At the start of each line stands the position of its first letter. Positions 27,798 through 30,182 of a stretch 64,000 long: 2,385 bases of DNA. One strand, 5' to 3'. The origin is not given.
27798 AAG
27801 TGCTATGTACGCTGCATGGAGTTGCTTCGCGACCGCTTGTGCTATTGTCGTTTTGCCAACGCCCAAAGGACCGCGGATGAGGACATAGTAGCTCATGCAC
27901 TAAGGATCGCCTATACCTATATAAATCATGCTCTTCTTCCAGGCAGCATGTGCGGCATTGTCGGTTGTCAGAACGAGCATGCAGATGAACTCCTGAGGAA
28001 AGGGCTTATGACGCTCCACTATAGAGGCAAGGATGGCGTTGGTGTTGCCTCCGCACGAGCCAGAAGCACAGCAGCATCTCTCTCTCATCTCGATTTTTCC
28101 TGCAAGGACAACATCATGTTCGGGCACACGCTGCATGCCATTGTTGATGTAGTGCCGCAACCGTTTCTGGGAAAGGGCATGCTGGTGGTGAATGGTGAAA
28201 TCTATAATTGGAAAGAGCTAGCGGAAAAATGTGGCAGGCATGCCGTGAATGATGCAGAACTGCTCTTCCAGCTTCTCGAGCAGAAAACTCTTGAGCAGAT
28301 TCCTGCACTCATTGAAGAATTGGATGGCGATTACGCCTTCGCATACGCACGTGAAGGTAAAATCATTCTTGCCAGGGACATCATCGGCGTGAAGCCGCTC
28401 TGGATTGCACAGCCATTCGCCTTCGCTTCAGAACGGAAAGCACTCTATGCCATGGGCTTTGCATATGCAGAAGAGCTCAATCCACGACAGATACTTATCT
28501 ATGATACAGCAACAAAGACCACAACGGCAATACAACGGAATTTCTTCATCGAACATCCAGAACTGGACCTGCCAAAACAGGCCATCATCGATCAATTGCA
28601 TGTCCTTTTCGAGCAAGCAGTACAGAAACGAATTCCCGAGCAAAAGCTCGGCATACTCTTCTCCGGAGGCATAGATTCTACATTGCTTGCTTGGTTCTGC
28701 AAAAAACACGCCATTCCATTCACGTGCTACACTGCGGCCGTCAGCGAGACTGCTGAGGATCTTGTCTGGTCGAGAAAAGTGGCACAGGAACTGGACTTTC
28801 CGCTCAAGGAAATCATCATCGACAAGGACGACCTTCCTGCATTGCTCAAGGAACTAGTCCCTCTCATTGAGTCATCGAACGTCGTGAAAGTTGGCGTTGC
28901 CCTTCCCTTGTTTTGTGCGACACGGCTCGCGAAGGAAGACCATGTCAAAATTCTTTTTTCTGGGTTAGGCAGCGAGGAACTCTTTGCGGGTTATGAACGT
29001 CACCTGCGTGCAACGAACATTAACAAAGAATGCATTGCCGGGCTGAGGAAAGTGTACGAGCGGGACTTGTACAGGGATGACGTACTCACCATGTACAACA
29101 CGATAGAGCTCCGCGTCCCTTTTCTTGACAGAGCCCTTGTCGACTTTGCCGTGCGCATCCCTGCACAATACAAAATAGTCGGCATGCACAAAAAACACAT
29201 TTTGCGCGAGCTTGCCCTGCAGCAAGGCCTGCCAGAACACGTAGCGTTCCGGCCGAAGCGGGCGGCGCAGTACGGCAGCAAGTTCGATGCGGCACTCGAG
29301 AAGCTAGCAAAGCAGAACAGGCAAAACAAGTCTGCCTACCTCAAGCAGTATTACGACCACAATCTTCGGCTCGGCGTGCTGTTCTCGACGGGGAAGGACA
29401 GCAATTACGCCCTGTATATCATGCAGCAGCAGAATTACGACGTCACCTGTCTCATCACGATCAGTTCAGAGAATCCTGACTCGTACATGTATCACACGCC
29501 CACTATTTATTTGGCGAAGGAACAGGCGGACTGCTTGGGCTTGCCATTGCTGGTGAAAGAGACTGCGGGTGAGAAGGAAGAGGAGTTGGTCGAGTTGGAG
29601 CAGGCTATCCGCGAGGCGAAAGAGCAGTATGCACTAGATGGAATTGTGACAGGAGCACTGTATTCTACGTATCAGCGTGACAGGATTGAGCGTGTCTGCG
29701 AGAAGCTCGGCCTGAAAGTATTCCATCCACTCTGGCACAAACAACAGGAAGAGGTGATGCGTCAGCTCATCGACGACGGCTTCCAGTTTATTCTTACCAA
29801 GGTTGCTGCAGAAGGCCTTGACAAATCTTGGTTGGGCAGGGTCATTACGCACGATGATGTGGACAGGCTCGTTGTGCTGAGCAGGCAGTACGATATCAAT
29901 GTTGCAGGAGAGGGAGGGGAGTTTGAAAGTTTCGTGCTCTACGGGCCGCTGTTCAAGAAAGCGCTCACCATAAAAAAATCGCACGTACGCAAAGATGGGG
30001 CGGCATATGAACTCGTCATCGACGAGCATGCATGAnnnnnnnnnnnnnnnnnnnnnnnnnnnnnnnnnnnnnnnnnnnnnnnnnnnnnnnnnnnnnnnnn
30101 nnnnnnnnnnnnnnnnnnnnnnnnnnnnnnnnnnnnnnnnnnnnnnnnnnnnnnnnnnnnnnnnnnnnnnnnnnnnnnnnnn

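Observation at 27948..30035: Asparagine synthetase fused to a Dph6/MJ0570-like diphthine-ammonia-ligase domain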

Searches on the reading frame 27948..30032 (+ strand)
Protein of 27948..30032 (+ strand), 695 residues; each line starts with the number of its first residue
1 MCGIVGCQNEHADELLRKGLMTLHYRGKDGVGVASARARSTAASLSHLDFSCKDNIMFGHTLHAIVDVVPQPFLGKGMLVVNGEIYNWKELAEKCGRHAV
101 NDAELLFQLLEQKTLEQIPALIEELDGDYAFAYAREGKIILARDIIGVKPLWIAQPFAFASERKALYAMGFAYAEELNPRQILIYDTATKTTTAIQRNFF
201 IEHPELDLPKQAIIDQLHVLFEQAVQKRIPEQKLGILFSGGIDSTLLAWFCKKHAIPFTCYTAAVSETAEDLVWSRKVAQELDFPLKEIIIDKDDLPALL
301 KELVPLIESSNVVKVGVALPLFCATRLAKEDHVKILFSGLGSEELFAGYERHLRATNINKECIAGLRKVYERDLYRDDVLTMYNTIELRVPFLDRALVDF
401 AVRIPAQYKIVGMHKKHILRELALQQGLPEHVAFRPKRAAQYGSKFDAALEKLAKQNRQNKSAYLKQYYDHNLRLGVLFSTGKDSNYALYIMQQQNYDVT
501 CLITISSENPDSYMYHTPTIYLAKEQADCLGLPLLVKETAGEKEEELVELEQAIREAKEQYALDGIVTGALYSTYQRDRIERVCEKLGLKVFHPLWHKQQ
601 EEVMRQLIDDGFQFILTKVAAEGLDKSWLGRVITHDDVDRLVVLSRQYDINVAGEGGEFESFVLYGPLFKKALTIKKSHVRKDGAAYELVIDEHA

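Call 3: search_protein_families(library=pfam, proteins=[window:27948-30032:+], max_evalue=0.01)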
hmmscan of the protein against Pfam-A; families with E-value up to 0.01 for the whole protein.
window:27948-30032:+ (695 aa): 7 families
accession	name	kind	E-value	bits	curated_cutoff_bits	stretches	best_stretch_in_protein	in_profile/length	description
PF01902.24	Diphthami_syn_2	-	2.1e-66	224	23.2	1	476-689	4-212/219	Diphthamide synthase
PF00733.27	Asn_synthase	-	1.8e-49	169.8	21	2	219-357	4-143/354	Asparagine synthase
PF13537.11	GATase_7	-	1.6e-17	64.1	25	1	71-167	14-122/123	Glutamine amidotransferase domain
PF13522.11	GATase_6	-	7.5e-16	58.8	27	1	51-162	7-130/130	Glutamine amidotransferase domain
PF24167.1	DUF7411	-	2.8e-09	37.3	28.7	1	233-295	2-62/194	Family of unknown function (DUF7411)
PF03054.22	tRNA_Me_trans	-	0.0035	17.4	20.6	0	475-510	3-38/202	tRNA methyl transferase HUP domain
PF06508.19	QueC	-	0.004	17.1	22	0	236-260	4-28/210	Queuosine biosynthesis protein QueC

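Call 4: search_protein_families(library=ncbifam, proteins=[window:27948-30032:+], max_evalue=0.01)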
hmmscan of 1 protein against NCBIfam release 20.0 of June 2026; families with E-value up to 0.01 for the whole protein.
window:27948-30032:+ (695 aa): 21 families
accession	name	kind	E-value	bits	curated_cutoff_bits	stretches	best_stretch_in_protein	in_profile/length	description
TIGR03679.1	Dph6_archaeal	equivalog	6.9e-83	277.2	197.3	1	477-693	2-217/218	diphthine--ammonia ligase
TIGR01536.1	asn_synth_AEB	equivalog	7.2e-79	266.1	267.1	2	2-358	1-380/517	asparagine synthase (glutamine-hydrolyzing)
NF006949.0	PRK09431.1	equivalog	3.5e-60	204.1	499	1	50-460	38-475/554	asparagine synthase B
TIGR03104.1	trio_amidotrans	equivalog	3.1e-32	111.6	570.1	3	205-370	233-401/589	N-acetylglutaminylglutamine amidotransferase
TIGR03108.1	eps_aminotran_1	hypoth_equivalog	1e-29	103.7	816.9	3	204-352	230-377/628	XrtA/PEP-CTERM system amidotransferase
NF052346.1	PAB0415_fam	hypoth_equivalog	4.2e-23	82.1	250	1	478-685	3-199/205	PAB0415 family putative ATP pyrophosphatase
NF033535.1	lass_lactam_cya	exception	3.4e-18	65.5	525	2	382-456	540-612/668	lasso peptide isopeptide bond-forming cyclase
NF052347.1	TTX_0299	hypoth_equivalog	2.1e-13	50.3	250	1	478-684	3-193/200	TTX_0299 family putative ATP pyrophosphatase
TIGR01134.1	purF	equivalog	6.1e-13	48.9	350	1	2-195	1-227/432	amidophosphoribosyltransferase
NF011155.0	PRK14561.1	equivalog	1.3e-09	38.1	207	2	233-295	2-62/195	hypothetical protein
NF001484.0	PRK00331.1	subfamily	8.4e-09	34.4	381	1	1-144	1-176/601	isomerizing glutamine--fructose-6-phosphate transaminase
TIGR01135.1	glmS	equivalog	2.5e-06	26.3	418.05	1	2-144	1-175/607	glutamine--fructose-6-phosphate transaminase (isomerizing)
NF033561.1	macrolact_Ik_Al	subfamily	2.7e-06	26.3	300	0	211-291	190-276/561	albusnodin/ikarugamycin family macrolactam cyclase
NF003779.0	PRK05370.1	equivalog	5.5e-05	22.2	657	1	226-271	5-51/448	argininosuccinate synthase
TIGR00268.2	TIGR00268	equivalog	0.00024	20.5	150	0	232-292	14-77/259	ATP-dependent sacrificial sulfur transferase LarE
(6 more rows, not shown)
